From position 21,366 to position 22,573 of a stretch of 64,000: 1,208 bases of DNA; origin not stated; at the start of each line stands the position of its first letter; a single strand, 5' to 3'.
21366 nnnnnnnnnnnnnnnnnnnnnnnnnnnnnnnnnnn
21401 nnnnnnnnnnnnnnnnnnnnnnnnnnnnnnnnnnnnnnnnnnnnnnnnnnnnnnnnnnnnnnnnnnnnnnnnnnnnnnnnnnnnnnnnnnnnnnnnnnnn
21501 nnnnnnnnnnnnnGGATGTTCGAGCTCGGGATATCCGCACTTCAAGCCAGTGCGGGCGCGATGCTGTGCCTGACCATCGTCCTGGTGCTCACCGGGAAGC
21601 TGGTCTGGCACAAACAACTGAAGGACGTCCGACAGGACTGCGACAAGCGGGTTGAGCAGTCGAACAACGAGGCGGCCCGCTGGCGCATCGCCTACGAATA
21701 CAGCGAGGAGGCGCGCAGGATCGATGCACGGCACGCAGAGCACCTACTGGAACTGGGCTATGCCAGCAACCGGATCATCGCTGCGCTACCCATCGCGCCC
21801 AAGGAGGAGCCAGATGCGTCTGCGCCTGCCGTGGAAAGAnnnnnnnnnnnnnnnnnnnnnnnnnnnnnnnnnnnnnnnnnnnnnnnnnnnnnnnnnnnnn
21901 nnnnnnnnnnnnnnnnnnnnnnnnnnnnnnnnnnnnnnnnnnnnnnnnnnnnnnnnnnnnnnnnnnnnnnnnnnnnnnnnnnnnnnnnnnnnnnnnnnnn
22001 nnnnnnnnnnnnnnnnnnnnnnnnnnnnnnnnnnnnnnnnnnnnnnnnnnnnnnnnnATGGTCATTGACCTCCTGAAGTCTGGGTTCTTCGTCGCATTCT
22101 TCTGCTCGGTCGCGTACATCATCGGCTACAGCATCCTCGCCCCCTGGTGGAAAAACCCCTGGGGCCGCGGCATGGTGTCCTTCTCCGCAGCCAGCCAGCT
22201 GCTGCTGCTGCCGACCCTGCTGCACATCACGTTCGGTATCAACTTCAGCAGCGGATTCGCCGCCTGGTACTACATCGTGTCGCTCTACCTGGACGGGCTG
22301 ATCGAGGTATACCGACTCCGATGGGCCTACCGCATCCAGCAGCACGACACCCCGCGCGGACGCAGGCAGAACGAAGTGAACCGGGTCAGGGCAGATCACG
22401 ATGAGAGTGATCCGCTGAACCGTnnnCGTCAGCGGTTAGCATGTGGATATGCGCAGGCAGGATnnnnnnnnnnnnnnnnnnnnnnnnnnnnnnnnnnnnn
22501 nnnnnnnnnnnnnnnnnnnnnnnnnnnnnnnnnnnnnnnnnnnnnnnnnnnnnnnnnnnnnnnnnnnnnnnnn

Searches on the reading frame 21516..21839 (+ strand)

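Call 62: search_protein_families(library=phrogs, proteins=[window:21516-21839:+], max_evalue=0.01)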
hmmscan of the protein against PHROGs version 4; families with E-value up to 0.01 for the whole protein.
window:21516-21839:+ (108 aa): 1 family
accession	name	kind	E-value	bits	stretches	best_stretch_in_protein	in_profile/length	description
phrog_4565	-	unknown function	0.00055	21.3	1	6-51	8-53/94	-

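Call 63: search_protein_families(library=pfam, proteins=[window:21516-21839:+], max_evalue=0.1)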
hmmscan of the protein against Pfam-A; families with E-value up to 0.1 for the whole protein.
window:21516-21839:+ (108 aa): 1 family
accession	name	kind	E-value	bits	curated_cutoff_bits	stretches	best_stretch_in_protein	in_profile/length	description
PF16999.10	V-ATPase_G_2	-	0.015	16.4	28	1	33-77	19-61/104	Vacuolar (H+)-ATPase G subunit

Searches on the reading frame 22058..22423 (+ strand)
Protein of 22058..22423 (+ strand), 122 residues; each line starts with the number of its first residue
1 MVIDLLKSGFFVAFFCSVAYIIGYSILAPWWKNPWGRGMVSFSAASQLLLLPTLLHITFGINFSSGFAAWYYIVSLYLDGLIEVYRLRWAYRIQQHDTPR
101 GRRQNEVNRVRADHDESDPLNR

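Call 9: search_protein_families(library=phrogs, proteins=[window:22058-22423:+], max_evalue=0.001)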
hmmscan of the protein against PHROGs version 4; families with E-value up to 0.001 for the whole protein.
window:22058-22423:+ (122 aa): 1 family
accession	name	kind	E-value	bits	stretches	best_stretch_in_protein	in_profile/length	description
phrog_3798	-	unknown function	0.00018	22.2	1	16-108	42-131/135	-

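Call 10: search_protein_families(library=pfam, proteins=[window:22058-22423:+], max_evalue=0.01)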
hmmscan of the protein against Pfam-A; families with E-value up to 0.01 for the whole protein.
window:22058-22423:+ (122 aa): 1 family
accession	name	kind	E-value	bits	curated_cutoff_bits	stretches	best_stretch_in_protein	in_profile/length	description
PF23778.1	Phage_holin_2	-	2.5e-08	34.5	32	1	11-96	5-87/92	Putative phage holin family 2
